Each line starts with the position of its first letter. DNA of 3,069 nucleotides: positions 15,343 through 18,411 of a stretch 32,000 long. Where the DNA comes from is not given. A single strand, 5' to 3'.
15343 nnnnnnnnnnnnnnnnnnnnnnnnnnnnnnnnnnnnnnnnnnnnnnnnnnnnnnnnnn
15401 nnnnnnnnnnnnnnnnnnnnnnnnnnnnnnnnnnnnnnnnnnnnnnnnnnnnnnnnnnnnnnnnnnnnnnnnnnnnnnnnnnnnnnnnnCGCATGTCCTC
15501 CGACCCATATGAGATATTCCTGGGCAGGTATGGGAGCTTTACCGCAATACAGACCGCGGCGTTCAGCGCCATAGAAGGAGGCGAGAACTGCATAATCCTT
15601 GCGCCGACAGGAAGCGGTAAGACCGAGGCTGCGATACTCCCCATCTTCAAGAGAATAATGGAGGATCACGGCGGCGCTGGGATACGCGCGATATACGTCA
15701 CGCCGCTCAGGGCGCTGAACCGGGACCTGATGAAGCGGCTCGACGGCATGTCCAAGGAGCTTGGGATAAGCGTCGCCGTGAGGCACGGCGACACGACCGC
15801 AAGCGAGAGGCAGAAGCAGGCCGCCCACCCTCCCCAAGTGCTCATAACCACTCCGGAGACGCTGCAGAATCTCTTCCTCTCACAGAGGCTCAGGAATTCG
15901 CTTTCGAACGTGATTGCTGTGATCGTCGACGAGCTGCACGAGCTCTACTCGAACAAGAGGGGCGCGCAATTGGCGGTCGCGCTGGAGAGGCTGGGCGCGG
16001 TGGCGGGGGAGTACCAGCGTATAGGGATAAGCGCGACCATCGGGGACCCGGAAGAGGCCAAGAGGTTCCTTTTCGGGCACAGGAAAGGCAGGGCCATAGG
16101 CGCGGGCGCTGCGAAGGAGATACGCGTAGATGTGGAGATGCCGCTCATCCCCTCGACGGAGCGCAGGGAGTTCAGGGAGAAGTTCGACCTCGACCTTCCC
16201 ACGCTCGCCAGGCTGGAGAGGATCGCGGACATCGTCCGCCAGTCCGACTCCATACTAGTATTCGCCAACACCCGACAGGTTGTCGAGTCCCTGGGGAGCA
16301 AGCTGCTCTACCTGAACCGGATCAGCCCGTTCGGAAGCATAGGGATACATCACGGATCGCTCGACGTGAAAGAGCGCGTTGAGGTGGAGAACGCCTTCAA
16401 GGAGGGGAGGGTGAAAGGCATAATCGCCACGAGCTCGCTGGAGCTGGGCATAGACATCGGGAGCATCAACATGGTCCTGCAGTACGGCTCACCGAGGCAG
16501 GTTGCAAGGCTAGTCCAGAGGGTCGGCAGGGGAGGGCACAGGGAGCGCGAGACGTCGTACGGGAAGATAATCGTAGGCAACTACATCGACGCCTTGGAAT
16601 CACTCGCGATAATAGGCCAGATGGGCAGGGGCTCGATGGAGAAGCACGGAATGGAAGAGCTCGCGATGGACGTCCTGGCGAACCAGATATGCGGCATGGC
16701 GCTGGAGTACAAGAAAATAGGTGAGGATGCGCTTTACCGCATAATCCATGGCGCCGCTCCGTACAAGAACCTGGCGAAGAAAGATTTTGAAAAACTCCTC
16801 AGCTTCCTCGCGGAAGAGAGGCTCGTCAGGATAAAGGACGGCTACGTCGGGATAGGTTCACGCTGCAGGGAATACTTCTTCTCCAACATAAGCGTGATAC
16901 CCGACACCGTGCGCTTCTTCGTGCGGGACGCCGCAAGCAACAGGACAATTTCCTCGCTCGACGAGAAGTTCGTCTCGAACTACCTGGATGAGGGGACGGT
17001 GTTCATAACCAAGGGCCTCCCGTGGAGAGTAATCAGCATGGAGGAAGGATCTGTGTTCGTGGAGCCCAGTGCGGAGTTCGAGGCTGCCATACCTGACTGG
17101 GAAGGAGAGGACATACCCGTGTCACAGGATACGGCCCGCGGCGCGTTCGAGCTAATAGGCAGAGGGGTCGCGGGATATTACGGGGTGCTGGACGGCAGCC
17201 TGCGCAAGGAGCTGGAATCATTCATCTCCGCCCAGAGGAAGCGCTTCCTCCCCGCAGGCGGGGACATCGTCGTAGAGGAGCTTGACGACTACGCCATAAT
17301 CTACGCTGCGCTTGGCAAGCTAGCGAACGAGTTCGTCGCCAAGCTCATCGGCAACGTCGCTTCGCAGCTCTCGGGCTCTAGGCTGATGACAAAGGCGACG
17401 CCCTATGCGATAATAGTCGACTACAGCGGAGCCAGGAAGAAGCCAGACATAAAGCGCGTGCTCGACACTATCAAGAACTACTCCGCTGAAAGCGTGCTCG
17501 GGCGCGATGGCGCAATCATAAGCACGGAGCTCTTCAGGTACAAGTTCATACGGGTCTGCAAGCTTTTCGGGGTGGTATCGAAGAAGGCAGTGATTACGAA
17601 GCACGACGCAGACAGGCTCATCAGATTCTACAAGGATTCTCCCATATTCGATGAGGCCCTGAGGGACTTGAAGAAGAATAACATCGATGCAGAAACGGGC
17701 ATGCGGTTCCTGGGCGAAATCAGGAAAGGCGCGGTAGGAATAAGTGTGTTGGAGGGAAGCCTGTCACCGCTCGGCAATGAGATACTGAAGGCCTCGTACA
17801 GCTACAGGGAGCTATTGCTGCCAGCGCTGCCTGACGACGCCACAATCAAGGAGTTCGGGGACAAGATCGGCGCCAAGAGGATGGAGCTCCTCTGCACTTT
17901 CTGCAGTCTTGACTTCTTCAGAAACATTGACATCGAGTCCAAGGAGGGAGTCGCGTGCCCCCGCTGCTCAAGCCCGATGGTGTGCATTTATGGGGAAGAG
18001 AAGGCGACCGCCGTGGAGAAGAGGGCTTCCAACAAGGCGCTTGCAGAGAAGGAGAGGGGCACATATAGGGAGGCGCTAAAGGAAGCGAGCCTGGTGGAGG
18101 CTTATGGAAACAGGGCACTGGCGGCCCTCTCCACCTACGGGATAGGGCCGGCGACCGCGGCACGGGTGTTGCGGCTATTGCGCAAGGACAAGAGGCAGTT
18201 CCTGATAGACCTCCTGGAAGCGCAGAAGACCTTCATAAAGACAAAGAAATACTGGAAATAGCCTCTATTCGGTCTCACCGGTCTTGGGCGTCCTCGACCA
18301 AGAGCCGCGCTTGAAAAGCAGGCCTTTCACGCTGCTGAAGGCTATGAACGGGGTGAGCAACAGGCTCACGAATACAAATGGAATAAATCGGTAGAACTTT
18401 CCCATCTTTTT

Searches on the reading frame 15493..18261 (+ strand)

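Call 10: search_protein_families(library=pfam, proteins=[window:15493-18261:+])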
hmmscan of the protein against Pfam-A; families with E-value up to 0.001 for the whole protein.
window:15493-18261:+ (922 aa): 5 families
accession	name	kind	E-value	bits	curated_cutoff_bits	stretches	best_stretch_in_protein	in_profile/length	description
PF00270.35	DEAD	-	2.9e-36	125.2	26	1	17-185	1-163/167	DEAD/DEAH box helicase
PF00271.37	Helicase_C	-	5.7e-21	75.3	23.5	1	241-348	3-107/110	Helicase conserved C-terminal domain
PF08494.16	DEAD_assoc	-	5.9e-16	59.3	23.5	1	586-760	1-190/191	DEAD/H associated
PF19306.5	WH_Lhr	-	4e-14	52.8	27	1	376-528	2-163/168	Large helicase-related protein, winged helix domain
PF04851.21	ResIII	-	5.3e-10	39.9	22.5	1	25-183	18-162/164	Type III restriction enzyme, res subunit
